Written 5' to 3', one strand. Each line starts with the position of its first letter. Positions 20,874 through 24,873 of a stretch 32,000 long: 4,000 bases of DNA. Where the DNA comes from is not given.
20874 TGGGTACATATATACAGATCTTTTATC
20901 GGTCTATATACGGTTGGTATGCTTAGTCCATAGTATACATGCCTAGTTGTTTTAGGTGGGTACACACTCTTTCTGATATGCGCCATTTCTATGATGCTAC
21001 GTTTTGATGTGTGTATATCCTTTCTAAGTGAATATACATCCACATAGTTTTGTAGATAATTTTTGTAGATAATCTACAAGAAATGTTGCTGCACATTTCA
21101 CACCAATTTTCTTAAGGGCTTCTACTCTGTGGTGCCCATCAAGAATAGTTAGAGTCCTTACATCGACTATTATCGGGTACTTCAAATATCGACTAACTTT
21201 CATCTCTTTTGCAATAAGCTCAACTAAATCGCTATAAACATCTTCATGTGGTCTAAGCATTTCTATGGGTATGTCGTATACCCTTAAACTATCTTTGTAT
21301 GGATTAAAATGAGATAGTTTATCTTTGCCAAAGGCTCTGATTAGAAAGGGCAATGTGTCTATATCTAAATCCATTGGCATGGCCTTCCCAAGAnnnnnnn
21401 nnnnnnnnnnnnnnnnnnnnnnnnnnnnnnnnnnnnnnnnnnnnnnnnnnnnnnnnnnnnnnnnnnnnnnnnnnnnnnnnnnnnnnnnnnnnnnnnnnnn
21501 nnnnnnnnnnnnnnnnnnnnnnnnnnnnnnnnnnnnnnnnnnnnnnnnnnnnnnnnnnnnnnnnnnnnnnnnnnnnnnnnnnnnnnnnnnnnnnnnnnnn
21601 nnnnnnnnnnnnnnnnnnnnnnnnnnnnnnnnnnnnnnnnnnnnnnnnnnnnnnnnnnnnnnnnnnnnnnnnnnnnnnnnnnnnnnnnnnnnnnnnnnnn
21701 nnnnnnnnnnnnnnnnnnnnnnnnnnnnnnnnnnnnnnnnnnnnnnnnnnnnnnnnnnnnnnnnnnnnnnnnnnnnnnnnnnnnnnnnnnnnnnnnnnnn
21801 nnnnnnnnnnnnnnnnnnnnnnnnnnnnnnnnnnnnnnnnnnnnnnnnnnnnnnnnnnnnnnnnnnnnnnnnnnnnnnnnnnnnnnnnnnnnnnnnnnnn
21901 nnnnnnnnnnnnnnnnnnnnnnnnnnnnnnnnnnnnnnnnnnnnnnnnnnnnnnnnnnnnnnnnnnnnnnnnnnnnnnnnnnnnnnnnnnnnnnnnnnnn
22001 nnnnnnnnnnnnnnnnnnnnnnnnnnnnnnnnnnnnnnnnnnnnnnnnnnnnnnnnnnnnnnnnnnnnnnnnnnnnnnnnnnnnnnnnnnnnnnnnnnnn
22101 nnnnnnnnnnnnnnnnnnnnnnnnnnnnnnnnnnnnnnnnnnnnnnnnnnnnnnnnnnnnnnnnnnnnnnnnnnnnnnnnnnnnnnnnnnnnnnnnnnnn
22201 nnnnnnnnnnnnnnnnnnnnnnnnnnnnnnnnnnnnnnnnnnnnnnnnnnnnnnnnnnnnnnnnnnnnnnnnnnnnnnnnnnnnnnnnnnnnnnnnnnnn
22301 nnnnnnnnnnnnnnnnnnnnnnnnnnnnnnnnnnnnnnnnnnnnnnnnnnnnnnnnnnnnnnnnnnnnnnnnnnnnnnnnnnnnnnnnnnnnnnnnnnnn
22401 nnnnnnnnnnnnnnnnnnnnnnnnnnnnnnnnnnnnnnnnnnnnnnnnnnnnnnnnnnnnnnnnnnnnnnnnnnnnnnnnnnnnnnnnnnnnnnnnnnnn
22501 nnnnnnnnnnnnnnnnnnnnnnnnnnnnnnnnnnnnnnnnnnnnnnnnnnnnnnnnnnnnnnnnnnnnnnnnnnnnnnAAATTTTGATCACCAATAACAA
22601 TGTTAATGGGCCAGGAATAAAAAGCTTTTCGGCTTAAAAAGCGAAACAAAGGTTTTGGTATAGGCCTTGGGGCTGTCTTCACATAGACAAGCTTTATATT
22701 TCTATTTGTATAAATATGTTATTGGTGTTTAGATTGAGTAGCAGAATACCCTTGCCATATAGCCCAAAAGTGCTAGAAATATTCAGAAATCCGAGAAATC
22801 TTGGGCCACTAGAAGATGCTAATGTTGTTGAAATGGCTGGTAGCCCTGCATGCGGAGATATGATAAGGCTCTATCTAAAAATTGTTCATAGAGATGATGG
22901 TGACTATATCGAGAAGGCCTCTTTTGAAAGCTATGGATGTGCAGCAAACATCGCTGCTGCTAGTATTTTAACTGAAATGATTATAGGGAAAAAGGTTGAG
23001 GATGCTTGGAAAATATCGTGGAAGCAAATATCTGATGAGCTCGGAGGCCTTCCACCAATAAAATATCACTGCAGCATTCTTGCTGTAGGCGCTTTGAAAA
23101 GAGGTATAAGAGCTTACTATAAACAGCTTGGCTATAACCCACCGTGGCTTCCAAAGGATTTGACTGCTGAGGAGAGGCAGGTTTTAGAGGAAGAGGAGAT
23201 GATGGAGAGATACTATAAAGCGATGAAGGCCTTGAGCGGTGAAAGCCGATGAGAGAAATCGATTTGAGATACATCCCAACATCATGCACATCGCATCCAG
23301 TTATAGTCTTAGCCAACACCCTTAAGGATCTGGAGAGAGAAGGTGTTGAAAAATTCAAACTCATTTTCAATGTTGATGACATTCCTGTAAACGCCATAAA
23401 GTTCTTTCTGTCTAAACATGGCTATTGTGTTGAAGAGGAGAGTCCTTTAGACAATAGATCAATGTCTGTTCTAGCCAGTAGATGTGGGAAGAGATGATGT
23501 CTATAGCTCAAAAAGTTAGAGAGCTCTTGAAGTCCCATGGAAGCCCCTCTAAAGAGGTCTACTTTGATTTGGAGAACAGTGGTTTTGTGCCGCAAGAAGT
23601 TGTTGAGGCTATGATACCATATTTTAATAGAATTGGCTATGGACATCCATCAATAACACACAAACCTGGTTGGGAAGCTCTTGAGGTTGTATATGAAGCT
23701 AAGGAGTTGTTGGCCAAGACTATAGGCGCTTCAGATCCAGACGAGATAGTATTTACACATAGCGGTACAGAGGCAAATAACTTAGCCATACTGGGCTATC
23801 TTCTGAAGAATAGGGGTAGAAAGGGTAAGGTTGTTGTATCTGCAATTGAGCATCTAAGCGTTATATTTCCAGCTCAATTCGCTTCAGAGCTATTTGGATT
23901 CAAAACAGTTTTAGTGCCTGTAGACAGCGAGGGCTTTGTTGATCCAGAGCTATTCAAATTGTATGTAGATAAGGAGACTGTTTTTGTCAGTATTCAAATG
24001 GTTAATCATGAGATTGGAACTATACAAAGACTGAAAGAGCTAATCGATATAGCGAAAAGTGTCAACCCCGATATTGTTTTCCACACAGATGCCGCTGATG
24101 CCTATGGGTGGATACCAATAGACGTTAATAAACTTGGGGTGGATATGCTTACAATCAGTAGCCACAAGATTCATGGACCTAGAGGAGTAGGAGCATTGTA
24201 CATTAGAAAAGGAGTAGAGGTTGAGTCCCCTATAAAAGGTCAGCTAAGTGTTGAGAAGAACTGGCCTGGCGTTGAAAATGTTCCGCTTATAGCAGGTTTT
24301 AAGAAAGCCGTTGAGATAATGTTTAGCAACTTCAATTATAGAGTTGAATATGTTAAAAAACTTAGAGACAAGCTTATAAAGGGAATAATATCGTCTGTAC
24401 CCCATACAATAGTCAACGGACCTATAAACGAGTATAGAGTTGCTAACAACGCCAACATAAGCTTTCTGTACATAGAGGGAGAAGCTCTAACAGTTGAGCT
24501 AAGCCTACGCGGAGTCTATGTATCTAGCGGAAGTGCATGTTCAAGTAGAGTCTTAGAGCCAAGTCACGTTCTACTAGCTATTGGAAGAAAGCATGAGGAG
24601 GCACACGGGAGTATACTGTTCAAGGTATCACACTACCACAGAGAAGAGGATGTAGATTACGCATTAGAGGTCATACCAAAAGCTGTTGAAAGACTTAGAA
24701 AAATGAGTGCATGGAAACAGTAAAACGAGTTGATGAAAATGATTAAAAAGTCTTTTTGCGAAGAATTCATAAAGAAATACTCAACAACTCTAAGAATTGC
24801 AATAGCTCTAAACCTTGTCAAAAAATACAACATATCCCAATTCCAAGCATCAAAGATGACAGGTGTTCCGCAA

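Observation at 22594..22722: The same palindromic motif recurs upstream of the cysteine-synthase-like gene (and, weakly, at iscU), suggesting a sulfur-mobilisation regulon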

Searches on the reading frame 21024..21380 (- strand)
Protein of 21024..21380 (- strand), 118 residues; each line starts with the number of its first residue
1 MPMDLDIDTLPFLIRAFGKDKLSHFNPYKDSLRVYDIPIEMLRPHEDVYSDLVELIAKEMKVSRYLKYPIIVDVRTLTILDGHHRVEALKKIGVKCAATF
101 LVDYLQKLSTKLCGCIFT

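Call 8: search_protein_families(library=pfam, proteins=[window:21024-21380:-], max_evalue=0.01)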
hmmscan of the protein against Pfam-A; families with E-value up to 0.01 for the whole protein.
window:21024-21380:- (118 aa): 0 families

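Call 19: search_protein_families(library=ncbifam, proteins=[window:21024-21380:-], max_evalue=0.01)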
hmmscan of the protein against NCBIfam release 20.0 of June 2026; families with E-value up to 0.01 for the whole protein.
window:21024-21380:- (118 aa): 1 family
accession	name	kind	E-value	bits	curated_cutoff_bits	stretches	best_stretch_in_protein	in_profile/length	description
NF053625.1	SerKinSerKArch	equivalog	2e-07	30.4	380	1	37-107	19-93/244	ADP-dependent L-serine kinase SerK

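Call 81: search_solved_structures(query=window:21024-21380:-, max_evalue=0.01)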
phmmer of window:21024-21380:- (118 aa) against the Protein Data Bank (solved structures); distinct sequences matched with E-value up to 0.01: 4.
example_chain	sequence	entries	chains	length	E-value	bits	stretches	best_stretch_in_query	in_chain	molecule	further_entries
1vk1_A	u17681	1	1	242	0.00079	22.9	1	33-106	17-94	Conserved hypothetical protein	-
5x0b_A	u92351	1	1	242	0.0008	22.9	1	35-106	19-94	Free serine kinase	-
5x0j_A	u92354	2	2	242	0.002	21.6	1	35-106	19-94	Free serine kinase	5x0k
5x0e_A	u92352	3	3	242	0.0049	20.4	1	36-106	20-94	Free serine kinase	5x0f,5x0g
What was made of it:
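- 21024..22578 (-): Target operon: OPSS-type cysteine synthase (21394-22578) plus a ParB-N/SerK-like gene (21024-21380; frameshifted here by a 13-bp duplication). Calls 19 and 81 (weak SerK matches).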

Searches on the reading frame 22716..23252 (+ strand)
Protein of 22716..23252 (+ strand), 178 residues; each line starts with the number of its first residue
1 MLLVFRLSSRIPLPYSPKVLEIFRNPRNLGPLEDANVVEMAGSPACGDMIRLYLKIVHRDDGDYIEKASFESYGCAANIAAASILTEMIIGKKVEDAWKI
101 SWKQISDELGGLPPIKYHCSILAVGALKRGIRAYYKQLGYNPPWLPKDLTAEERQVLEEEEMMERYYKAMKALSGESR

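Call 8: search_protein_families(library=pfam, proteins=[window:22716-23252:+], max_evalue=0.01)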
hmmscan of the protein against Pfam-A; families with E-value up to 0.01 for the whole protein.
window:22716-23252:+ (178 aa): 1 family
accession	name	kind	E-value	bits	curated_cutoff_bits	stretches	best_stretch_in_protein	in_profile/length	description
PF01592.21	NifU_N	-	1.8e-38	132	22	1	15-136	2-122/127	NifU-like N terminal domain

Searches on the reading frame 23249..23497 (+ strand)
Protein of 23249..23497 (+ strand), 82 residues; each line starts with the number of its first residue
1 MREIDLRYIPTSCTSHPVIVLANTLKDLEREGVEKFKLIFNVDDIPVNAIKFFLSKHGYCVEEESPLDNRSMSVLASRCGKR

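Call 14: search_protein_families(library=pfam, proteins=[window:23249-23497:+], max_evalue=0.001)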
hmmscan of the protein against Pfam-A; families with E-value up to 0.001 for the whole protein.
window:23249-23497:+ (82 aa): 0 families

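Call 19: search_protein_families(library=ncbifam, proteins=[window:23249-23497:+], max_evalue=0.01)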
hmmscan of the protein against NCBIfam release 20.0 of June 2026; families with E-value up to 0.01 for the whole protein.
window:23249-23497:+ (82 aa): 1 family
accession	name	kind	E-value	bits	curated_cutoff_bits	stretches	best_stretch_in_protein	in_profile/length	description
NF051882.1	OxRespNegRegFixT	equivalog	0.0031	17.5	150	0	40-69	16-46/115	oxygen-responsive sensory/signaling system negative regulator FixT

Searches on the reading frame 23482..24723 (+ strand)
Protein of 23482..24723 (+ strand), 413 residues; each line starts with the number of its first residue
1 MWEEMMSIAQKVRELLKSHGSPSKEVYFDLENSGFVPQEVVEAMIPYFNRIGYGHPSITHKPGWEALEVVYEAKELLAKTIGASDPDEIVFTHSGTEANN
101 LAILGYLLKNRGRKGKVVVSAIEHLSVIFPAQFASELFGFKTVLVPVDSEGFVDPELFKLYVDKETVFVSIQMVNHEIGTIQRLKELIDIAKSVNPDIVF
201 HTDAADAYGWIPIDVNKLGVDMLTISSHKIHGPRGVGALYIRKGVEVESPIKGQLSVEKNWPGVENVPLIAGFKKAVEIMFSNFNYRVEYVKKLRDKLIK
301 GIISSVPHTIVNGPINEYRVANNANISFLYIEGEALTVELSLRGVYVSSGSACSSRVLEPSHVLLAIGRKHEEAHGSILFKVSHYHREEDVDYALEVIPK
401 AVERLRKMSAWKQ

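Call 14: search_protein_families(library=pfam, proteins=[window:23482-24723:+], max_evalue=0.001)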
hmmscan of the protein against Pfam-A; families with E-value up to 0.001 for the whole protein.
window:23482-24723:+ (413 aa): 2 families
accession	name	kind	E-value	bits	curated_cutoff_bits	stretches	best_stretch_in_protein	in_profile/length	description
PF00266.25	Aminotran_5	-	7.5e-63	213.1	21.5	1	26-393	1-370/371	Aminotransferase class-V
PF01212.27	Beta_elim_lyase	-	0.00012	21.9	27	1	83-205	44-170/288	Beta-eliminating lyase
